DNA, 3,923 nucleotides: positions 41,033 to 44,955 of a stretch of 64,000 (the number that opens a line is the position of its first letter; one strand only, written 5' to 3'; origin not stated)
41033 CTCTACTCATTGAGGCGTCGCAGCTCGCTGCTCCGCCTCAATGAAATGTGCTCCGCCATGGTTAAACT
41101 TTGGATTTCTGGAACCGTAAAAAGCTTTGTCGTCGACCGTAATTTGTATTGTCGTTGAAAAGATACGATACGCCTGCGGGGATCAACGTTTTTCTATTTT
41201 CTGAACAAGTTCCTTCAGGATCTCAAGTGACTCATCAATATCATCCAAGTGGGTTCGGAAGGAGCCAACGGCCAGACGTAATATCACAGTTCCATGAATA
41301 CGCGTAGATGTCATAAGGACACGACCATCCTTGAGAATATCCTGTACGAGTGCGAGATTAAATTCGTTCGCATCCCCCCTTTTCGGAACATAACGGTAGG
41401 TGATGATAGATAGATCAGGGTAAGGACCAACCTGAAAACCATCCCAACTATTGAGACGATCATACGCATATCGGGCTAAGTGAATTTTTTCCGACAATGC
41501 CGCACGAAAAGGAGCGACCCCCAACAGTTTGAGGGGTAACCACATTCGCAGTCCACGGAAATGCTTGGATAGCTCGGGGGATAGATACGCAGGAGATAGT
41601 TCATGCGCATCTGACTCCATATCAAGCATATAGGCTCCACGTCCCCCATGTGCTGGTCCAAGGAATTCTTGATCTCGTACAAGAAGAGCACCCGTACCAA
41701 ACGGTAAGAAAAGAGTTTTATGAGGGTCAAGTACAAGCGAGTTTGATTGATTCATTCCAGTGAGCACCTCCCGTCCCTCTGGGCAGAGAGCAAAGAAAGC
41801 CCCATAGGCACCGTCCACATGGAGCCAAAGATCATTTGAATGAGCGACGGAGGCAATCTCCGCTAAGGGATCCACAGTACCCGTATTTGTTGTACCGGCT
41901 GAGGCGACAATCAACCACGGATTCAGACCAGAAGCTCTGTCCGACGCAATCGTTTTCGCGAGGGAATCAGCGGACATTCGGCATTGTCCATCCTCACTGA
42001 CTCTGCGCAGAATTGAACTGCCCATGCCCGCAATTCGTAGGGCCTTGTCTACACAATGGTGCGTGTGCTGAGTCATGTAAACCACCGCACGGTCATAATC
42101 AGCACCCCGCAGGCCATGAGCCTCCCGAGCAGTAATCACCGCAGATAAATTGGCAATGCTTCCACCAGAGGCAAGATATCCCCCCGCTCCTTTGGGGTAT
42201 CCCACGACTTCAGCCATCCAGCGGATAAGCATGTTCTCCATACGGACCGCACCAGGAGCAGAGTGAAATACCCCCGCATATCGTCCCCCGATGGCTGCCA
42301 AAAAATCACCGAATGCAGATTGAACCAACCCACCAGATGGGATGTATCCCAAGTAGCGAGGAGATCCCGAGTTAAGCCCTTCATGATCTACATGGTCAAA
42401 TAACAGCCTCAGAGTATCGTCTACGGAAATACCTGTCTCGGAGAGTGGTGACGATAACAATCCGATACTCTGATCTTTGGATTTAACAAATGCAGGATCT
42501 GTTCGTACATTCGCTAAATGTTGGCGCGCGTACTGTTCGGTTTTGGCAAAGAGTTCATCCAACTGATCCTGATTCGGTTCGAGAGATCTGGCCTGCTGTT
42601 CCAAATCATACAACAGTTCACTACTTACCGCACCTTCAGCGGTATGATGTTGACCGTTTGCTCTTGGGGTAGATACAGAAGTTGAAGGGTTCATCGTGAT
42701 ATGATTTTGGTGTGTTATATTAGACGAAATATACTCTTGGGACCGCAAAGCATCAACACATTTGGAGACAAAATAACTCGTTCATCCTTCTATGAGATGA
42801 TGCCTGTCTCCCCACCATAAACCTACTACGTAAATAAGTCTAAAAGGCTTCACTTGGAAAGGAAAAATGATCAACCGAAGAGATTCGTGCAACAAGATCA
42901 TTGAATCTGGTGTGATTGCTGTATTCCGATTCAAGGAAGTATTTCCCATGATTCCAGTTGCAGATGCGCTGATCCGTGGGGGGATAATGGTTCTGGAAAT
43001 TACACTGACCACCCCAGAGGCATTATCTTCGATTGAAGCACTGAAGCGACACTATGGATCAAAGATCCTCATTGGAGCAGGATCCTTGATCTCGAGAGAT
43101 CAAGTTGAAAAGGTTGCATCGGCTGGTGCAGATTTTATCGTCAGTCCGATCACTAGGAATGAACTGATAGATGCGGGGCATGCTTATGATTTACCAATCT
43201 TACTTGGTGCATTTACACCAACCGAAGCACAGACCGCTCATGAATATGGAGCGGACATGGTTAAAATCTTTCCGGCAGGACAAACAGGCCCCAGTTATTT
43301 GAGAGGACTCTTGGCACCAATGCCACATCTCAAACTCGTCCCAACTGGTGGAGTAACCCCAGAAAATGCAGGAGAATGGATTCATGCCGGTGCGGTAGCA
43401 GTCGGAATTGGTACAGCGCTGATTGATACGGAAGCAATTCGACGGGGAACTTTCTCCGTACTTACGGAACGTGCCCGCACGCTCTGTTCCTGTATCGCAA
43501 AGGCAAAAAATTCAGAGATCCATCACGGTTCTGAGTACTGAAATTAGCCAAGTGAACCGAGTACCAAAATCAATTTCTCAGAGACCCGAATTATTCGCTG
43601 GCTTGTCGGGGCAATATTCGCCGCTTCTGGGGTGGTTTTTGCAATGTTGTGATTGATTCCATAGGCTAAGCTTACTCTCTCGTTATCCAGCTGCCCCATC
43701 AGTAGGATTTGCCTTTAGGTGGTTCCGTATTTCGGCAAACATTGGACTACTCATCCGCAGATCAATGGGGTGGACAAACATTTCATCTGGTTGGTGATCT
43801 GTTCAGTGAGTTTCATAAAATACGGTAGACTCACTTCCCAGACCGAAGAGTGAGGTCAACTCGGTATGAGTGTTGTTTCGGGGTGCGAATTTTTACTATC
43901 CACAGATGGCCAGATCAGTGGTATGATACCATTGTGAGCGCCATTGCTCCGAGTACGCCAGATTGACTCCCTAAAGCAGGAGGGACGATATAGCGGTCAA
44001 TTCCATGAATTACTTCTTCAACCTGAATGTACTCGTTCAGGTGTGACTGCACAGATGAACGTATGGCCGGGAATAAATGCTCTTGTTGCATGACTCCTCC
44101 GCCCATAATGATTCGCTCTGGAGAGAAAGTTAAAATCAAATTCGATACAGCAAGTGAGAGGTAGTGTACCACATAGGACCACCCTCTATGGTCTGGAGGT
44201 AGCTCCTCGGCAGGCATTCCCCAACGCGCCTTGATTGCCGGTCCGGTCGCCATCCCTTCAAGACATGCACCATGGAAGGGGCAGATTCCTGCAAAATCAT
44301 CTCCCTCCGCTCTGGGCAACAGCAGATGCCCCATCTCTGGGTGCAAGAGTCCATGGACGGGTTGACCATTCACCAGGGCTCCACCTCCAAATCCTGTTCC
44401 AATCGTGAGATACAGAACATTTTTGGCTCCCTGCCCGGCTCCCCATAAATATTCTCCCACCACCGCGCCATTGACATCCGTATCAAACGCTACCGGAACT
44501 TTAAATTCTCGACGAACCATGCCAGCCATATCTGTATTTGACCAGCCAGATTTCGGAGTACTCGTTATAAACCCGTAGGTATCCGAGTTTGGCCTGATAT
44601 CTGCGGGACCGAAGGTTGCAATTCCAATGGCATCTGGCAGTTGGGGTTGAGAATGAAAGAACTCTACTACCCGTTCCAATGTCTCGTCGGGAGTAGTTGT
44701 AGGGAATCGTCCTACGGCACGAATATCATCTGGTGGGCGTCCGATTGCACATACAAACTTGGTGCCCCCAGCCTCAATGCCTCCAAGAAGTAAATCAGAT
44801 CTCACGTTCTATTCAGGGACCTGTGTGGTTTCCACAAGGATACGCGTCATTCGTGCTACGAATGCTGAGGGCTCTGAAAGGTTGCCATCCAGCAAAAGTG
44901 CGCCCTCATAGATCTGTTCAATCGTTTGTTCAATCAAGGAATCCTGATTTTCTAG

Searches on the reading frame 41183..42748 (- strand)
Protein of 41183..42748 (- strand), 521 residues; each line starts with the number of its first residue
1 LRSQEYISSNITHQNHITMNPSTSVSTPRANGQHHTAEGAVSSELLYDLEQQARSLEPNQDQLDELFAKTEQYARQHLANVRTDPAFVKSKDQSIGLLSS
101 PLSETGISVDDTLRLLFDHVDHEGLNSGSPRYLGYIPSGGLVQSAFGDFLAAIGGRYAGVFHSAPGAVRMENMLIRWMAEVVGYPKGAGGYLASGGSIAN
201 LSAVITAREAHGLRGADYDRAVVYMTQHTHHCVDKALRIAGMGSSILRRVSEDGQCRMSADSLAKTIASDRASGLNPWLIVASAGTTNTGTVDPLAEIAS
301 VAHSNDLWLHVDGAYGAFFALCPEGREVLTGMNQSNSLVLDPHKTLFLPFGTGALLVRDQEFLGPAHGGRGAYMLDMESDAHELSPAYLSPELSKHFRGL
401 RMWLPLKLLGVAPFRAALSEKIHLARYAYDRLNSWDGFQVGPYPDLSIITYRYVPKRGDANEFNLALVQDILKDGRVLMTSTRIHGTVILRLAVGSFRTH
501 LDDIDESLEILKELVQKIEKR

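Call 47: search_protein_families(library=pfam, proteins=[window:41183-42748:-], max_evalue=0.01)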
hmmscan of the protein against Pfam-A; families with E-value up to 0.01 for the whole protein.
window:41183-42748:- (521 aa): 5 families
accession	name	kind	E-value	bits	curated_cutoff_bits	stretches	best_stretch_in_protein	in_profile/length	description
PF00282.25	Pyridoxal_deC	-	2.2e-49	168.6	27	1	128-453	38-374/375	Pyridoxal-dependent decarboxylase conserved domain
PF00266.25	Aminotran_5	-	2.2e-06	27.4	21.5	1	277-442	140-302/371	Aminotransferase class-V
PF01212.27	Beta_elim_lyase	-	4.1e-05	23.5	27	1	223-366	74-219/288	Beta-eliminating lyase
PF05889.19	SepSecS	-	0.0028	16.9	21.1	1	221-362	103-241/389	O-phosphoseryl-tRNA(Sec) selenium transferase, SepSecS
PF00155.27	Aminotran_1_2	-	0.0052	16.4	19.7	1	221-320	92-193/361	Aminotransferase class I and II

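Call 89: find_related_loci(query=window:41186-42748:-, collection=genome_contigs, flank=10000)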
Query window:41186-42748:- (521 aa) in genome_contigs; peptide patterns used: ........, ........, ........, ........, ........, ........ (x = any residue, [..] = any of these).
134 stretches matched a pattern; 92 encode a relative of the query (tblastn E <= 1e-3); the best 80 are kept; 80 distinct loci.
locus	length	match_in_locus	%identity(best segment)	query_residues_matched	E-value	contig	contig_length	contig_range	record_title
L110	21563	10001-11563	97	1-521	0e+0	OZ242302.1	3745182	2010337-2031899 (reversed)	MAG: Rhodothermales bacterium isolate 073f09b9-7bb2-4d87-bfd8-7931eea96a09 genome assembly, chromosome: 1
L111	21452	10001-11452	79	36-519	0e+0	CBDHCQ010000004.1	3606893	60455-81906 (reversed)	MAG: Rhodothermales bacterium isolate a78d7103-d565-49dc-a697-2eced85924e6 genome assembly, contig: contig_4, whole geno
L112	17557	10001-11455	78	36-520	0e+0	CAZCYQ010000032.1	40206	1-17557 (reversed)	MAG TPA_asm: uncultured Rhodothermaceae bacterium isolate SRP109090_co2_2 genome assembly, contig: NODE_1180_length_4020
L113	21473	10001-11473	79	31-520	0e+0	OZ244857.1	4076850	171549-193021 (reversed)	MAG: Rhodothermales bacterium isolate e2e955bd-55ea-4ae9-ac84-c634e8e550e8 genome assembly, chromosome: 1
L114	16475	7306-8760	78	36-520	0e+0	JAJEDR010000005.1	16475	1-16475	MAG: Rhodothermales bacterium isolate p16x33bins.37 k141_1088057, whole genome shotgun sequence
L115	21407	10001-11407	43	49-519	2e-112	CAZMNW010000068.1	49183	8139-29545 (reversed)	MAG TPA_asm: uncultured bacterium isolate binchicken_co165_391 genome assembly, contig: k141_1134475, whole genome shotg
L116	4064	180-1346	46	123-513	3e-109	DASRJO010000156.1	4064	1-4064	MAG TPA_asm: Candidatus Krumholzibacteriia bacterium isolate SMAG_U10138 k141_2443824, whole genome shotgun sequence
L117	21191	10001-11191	45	123-520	6e-100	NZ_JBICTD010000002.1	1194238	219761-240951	Nocardia sp. NPDC049149 NPDC049149_81_B4.ctg-0002, whole genome shotgun sequence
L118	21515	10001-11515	81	18-520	0e+0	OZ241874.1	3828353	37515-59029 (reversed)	MAG: Rhodothermales bacterium isolate 4d6fa364-bf15-4492-bf93-c3371add2069 genome assembly, chromosome: 1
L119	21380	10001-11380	45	47-508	8e-119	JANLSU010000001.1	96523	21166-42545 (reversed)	MAG: bacterium isolate OTE_25_metabat_308 OTE_25_k141_4266766, whole genome shotgun sequence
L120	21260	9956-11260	33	95-518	2e-72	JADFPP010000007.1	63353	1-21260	MAG: Bacteroidetes bacterium isolate B74T1L10 B74T1L10_NODE307, whole genome shotgun sequence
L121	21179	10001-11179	39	102-492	3e-67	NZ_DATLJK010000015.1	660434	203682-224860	MAG: Hansschlegelia sp. isolate SMAG_U13694 k141_178, whole genome shotgun sequence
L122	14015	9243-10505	33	103-511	2e-65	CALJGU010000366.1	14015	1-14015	MAG: uncultured Opitutales bacterium isolate S4_Bin_Bin_94_1 genome assembly, contig: c_000001165012, whole genome shotg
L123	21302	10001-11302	35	76-512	4e-64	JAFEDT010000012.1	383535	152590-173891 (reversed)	MAG: Proteobacteria bacterium isolate SZAS-88 LIN-278__12__length-383535, whole genome shotgun sequence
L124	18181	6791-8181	46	56-520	6e-88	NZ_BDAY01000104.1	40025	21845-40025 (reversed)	Nocardia altamirensis NBRC 108246, whole genome shotgun sequence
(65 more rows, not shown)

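Call 92: search_protein_families(library=pfam, proteins=[L110:11681-11995:+, L110:12405-13763:+, L110:13748-17923:+, L110:18211-18579:+, L110:18838-19236:+, L110:18975-20174:-, L110:20405-21496:-, L110:20268-20666:+], max_evalue=0.001)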
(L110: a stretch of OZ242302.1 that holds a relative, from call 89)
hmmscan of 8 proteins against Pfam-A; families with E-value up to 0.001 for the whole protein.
L110:11681-11995:+ (104 aa): 0 families

L110:12405-13763:+ (452 aa): 5 families
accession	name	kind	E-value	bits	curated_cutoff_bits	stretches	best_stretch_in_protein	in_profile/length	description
PF13635.12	DUF4143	-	5.2e-27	95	28.1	1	242-400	1-159/160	Domain of unknown function (DUF4143)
PF13173.12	AAA_14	-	3.7e-19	69.4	27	1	26-195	3-128/129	AAA domain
PF13401.12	AAA_22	-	6.6e-06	26.9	27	1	26-165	6-123/130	AAA domain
PF13191.12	AAA_16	-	2.1e-05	25.5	32.6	1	9-135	9-142/167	AAA ATPase domain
PF01637.24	ATPase_2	-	6.9e-05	23.2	33.2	1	16-166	11-156/225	ATPase domain predominantly from Archaea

L110:13748-17923:+ (1391 aa): 0 families

L110:18211-18579:+ (122 aa): 4 families
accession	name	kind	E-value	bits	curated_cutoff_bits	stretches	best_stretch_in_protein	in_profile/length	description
PF07883.17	Cupin_2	-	4e-12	46.1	27.2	1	39-104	5-66/70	Cupin domain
PF00190.28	Cupin_1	-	6.5e-08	32.7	22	1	28-99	29-105/151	Cupin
PF02311.25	AraC_binding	-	1.6e-05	25.1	21.1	1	42-92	13-60/135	AraC-like ligand binding domain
PF03079.20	ARD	-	0.00096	19.8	27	0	48-92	88-134/157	ARD/ARD' family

L110:18838-19236:+ (132 aa): 0 families

L110:18975-20174:- (399 aa): 6 families
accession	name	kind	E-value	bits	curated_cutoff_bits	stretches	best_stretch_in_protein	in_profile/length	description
PF13191.12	AAA_16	-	5.8e-08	33.8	32.6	1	23-150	2-144/167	AAA ATPase domain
PF13401.12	AAA_22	-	1.8e-06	28.7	27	1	50-170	9-110/130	AAA domain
PF00004.35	AAA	-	7.4e-06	26.9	21.2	1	50-189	2-111/131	ATPase family associated with various cellular activities (AAA)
PF01637.24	ATPase_2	-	6e-05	23.4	33.2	1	26-154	4-126/225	ATPase domain predominantly from Archaea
PF09848.15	SLFN-g3_helicase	-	0.00012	21.9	24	1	48-171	3-111/354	Schlafen group 3, DNA/RNA helicase domain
PF20703.3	nSTAND1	-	0.00048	20.3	27.1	1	20-223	13-197/379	Novel STAND NTPase 1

L110:20405-21496:- (363 aa): 4 families
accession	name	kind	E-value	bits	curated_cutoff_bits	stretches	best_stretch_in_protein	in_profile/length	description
PF13191.12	AAA_16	-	6.6e-08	33.7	32.6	1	6-114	20-144/167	AAA ATPase domain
PF13401.12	AAA_22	-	2.8e-06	28.1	27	1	11-122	6-97/130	AAA domain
PF09848.15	SLFN-g3_helicase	-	1.3e-05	25.1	24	1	12-120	3-97/354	Schlafen group 3, DNA/RNA helicase domain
PF00004.35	AAA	-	0.00011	23.1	21.2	1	14-153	2-111/131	ATPase family associated with various cellular activities (AAA)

L110:20268-20666:+ (132 aa): 0 families

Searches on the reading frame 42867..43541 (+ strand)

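Call 47: search_protein_families(library=pfam, proteins=[window:42867-43541:+], max_evalue=0.01)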
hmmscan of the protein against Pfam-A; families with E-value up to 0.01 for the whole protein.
window:42867-43541:+ (224 aa): 2 families
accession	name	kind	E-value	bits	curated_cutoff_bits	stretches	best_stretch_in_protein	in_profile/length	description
PF01081.25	Aldolase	-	1.2e-42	146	27.8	1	11-196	5-190/196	KDPG and KHG aldolase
PF02581.23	TMP-TENI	-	0.0085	15.9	27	0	140-180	136-175/180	Thiamine monophosphate synthase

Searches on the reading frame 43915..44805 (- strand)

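Call 47: search_protein_families(library=pfam, proteins=[window:43915-44805:-], max_evalue=0.01)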
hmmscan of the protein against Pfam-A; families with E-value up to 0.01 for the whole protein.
window:43915-44805:- (296 aa): 1 family
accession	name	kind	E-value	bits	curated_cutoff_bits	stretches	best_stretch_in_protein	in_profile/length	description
PF00480.26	ROK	-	2.4e-60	205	22.9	1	8-291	2-291/294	ROK family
